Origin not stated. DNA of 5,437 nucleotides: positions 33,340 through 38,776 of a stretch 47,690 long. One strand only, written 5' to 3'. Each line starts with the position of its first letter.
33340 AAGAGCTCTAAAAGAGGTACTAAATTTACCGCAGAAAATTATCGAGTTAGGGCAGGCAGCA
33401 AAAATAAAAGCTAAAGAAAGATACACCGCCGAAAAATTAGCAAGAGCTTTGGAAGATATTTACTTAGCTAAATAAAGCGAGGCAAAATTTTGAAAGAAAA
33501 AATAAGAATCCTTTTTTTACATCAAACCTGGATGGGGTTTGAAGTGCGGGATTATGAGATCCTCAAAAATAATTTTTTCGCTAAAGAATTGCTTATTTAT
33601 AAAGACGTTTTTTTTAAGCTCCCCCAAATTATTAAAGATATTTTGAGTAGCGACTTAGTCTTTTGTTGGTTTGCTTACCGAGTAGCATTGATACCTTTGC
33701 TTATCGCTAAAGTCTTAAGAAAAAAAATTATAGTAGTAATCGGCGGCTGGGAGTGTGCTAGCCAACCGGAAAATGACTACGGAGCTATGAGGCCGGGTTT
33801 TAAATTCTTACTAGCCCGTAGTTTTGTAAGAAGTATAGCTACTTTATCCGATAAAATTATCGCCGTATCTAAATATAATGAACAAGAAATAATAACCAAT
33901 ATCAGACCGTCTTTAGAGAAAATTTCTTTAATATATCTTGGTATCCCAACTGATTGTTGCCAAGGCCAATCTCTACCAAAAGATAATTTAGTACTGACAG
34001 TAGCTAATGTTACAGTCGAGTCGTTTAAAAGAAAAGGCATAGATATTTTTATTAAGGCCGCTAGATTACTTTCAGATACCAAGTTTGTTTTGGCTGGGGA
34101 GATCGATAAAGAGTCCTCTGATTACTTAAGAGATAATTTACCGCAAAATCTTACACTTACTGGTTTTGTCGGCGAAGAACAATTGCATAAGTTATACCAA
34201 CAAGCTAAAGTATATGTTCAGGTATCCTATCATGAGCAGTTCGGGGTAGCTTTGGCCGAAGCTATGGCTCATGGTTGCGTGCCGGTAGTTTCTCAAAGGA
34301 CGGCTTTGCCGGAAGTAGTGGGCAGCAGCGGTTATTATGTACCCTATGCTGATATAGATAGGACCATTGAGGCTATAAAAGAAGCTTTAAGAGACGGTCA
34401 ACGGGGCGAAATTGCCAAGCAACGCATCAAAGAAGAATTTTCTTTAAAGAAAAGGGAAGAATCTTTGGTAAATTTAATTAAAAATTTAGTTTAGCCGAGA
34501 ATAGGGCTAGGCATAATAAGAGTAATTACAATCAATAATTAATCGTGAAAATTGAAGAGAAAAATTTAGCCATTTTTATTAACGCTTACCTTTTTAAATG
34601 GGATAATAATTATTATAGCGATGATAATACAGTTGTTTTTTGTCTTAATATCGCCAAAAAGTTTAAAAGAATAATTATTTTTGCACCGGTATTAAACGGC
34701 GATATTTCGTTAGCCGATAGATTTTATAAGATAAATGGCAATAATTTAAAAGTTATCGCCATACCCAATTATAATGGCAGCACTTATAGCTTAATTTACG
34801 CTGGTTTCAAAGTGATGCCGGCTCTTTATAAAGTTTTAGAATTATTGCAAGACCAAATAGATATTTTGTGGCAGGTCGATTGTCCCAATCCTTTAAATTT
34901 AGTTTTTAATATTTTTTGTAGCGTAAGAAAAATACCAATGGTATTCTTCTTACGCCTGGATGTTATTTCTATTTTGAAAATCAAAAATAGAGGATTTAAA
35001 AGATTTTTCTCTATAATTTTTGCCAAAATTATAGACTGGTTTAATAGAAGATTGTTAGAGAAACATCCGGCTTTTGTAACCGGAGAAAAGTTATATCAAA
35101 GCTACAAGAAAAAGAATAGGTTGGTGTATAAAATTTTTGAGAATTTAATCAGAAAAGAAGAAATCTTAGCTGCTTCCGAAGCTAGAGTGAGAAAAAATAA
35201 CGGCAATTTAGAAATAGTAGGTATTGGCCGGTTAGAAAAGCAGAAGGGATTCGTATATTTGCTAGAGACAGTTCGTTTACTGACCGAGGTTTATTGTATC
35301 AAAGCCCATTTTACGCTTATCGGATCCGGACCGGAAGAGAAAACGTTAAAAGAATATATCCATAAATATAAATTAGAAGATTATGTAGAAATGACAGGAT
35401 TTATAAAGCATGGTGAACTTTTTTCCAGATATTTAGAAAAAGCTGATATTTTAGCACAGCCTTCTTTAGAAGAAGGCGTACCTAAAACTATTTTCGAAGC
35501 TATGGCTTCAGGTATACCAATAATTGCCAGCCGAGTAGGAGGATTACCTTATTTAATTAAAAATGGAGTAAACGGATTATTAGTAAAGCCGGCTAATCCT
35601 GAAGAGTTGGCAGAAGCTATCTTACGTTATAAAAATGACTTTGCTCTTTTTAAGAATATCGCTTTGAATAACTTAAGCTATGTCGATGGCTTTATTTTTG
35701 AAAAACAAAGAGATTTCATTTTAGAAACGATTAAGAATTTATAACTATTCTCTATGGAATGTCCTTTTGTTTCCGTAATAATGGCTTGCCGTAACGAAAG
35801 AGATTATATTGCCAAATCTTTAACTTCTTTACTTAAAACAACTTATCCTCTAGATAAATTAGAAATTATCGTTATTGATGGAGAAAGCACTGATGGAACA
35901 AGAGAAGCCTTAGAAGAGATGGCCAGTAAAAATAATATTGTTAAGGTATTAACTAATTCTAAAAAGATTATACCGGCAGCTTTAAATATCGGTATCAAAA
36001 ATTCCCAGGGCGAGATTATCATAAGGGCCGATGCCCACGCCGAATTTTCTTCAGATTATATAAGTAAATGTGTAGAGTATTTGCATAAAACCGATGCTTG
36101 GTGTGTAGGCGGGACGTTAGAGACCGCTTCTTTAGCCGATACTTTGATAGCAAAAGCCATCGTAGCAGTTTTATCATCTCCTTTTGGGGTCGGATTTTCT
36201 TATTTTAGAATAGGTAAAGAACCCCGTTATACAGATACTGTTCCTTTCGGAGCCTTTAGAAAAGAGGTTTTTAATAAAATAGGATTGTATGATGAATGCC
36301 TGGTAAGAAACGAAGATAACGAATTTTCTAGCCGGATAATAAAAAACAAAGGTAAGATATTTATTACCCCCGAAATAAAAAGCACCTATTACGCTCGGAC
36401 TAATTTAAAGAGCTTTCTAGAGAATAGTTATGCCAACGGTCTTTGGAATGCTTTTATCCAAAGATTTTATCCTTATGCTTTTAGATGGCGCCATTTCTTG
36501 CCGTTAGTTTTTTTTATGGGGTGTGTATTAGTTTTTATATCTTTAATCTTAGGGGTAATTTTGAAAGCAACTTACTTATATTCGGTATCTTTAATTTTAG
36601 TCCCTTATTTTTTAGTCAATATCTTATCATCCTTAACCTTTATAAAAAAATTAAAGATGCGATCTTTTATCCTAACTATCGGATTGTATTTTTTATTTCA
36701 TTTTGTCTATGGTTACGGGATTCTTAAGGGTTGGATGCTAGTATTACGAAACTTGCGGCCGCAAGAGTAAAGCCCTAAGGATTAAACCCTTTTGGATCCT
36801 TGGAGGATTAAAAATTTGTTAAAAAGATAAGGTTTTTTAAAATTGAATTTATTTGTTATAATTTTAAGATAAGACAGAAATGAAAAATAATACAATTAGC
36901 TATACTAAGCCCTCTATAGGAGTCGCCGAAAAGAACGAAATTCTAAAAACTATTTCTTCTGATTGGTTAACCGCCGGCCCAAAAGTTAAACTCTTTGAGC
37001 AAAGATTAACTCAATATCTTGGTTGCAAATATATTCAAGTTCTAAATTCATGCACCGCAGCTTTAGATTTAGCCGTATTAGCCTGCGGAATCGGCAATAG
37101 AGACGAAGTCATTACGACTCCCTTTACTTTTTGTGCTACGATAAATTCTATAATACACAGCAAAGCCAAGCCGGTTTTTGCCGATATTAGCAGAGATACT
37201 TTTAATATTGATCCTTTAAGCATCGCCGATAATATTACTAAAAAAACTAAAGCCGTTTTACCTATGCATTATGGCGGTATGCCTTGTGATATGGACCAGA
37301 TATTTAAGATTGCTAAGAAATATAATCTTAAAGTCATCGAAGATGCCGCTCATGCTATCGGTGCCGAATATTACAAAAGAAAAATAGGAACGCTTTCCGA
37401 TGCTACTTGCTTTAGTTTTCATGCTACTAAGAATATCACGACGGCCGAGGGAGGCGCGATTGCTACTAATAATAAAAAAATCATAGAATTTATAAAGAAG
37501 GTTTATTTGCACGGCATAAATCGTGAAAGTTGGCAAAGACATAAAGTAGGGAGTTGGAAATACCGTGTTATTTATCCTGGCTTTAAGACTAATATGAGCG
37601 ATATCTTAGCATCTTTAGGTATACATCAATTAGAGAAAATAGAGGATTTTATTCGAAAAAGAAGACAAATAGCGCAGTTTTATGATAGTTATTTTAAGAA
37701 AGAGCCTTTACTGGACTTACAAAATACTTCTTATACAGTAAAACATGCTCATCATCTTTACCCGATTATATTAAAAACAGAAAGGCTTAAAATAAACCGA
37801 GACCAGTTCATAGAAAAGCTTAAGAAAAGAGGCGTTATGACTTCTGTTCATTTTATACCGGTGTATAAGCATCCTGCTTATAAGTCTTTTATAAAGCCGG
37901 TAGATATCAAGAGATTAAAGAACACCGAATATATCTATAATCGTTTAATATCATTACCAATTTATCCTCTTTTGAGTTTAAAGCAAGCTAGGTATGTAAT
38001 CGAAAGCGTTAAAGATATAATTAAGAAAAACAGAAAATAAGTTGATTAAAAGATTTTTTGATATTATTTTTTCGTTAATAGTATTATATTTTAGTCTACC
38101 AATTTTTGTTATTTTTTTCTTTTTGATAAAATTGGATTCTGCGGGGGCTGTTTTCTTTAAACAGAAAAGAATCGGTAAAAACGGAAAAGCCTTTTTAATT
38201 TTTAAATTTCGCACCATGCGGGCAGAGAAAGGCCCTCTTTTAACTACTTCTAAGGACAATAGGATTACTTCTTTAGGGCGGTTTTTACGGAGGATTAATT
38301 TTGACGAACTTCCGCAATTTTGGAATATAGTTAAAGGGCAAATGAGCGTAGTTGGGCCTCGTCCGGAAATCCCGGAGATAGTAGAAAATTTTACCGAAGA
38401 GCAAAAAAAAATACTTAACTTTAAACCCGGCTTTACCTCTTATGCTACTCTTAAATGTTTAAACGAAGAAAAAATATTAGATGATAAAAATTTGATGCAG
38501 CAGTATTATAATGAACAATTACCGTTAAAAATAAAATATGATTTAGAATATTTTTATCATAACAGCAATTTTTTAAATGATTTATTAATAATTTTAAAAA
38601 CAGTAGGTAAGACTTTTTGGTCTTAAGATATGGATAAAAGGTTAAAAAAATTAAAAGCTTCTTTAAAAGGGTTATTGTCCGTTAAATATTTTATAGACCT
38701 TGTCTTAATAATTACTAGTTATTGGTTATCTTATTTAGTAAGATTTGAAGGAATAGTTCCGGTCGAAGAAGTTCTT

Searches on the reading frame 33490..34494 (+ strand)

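Call 12: search_protein_families(library=pfam, proteins=[window:33490-34494:+], max_evalue=0.001)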
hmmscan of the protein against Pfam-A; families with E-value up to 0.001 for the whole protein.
window:33490-34494:+ (334 aa): 5 families
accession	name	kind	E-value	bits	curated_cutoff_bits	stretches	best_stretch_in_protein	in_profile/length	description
PF13692.12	Glyco_trans_1_4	-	2.3e-23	83.5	27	1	168-302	4-142/142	Glycosyl transferases group 1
PF00534.26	Glycos_transf_1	-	3.1e-23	82.6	26.4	1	165-311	15-167/172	Glycosyl transferases group 1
PF13524.12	Glyco_trans_1_2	-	5.8e-08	33.2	25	1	186-325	4-141/144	Glycosyl transferase-like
PF13439.12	Glyco_transf_4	-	7.7e-06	26.5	28.5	1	27-155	47-169/170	Glycosyltransferase Family 4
PF20706.3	GT4-conflict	-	7.4e-05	22.3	26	1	120-271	147-314/385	Family 4 Glycosyltransferase in conflict systems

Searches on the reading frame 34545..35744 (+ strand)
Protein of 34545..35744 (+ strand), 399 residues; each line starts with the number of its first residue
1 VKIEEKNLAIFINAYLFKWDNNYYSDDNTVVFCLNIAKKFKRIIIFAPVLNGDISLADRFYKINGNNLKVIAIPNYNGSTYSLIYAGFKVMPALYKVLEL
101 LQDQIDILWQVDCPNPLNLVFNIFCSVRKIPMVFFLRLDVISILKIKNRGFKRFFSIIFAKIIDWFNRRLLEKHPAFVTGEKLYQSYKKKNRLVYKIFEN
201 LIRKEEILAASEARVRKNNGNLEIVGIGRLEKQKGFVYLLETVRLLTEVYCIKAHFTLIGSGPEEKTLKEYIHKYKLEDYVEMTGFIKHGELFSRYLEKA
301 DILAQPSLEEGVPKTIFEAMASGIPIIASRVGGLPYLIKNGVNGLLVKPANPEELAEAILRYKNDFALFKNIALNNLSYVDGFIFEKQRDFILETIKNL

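Call 12: search_protein_families(library=pfam, proteins=[window:34545-35744:+], max_evalue=0.001)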
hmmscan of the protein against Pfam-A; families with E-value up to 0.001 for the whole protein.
window:34545-35744:+ (399 aa): 4 families
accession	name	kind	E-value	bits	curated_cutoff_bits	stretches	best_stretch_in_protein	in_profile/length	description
PF00534.26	Glycos_transf_1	-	1.3e-35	122.9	26.4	1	214-365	8-158/172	Glycosyl transferases group 1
PF13692.12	Glyco_trans_1_4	-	9.7e-35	120.3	27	1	224-362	4-139/142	Glycosyl transferases group 1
PF20706.3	GT4-conflict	-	1.5e-08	34.5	26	1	210-344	186-326/385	Family 4 Glycosyltransferase in conflict systems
PF13524.12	Glyco_trans_1_2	-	0.00014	22.3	25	1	249-373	15-122/144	Glycosyl transferase-like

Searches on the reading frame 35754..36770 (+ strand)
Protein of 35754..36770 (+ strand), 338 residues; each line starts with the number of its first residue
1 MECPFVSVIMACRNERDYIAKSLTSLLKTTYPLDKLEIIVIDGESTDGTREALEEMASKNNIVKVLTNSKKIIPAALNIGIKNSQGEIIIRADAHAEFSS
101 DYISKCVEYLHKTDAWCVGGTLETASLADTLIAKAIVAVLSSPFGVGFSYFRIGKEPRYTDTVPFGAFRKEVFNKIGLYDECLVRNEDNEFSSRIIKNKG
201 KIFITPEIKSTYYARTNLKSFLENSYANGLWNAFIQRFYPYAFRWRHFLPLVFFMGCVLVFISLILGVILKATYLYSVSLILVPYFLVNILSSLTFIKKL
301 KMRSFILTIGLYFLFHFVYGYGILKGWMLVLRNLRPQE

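Call 12: search_protein_families(library=pfam, proteins=[window:35754-36770:+], max_evalue=0.001)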
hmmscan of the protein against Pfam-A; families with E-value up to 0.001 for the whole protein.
window:35754-36770:+ (338 aa): 3 families
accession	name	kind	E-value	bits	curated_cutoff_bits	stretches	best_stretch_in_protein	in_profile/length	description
PF00535.33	Glycos_transf_2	-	5e-29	101.8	23.3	1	7-176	1-167/168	Glycosyl transferase family 2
PF13641.12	Glyco_tranf_2_3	-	3.4e-10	40.8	27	1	6-209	3-208/230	Glycosyltransferase like family 2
PF10111.15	Glyco_tranf_2_2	-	2e-07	31.2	27.3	1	11-108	7-104/276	Glycosyltransferase like family 2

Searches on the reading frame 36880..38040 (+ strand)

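Call 38: search_protein_families(library=pfam, proteins=[window:36880-38040:+], max_evalue=0.01)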
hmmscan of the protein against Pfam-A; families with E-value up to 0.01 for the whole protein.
window:36880-38040:+ (386 aa): 3 families
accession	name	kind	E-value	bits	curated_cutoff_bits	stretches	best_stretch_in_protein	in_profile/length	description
PF01041.23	DegT_DnrJ_EryC1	-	4.9e-117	391.6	19.8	1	13-377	3-359/360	DegT/DnrJ/EryC1/StrS aminotransferase family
PF00155.27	Aminotran_1_2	-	9.2e-06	25.5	19.7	1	37-174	45-207/361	Aminotransferase class I and II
PF01053.26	Cys_Met_Meta_PP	-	0.0046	16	27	1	33-161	51-179/381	Cys/Met metabolism PLP-dependent enzyme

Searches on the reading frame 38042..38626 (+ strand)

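Call 38: search_protein_families(library=pfam, proteins=[window:38042-38626:+], max_evalue=0.01)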
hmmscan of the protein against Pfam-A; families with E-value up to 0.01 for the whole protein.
window:38042-38626:+ (194 aa): 1 family
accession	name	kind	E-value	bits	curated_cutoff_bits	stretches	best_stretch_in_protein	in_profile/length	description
PF02397.22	Bac_transf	-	2.6e-55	187.2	27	1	3-192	1-178/179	Bacterial sugar transferase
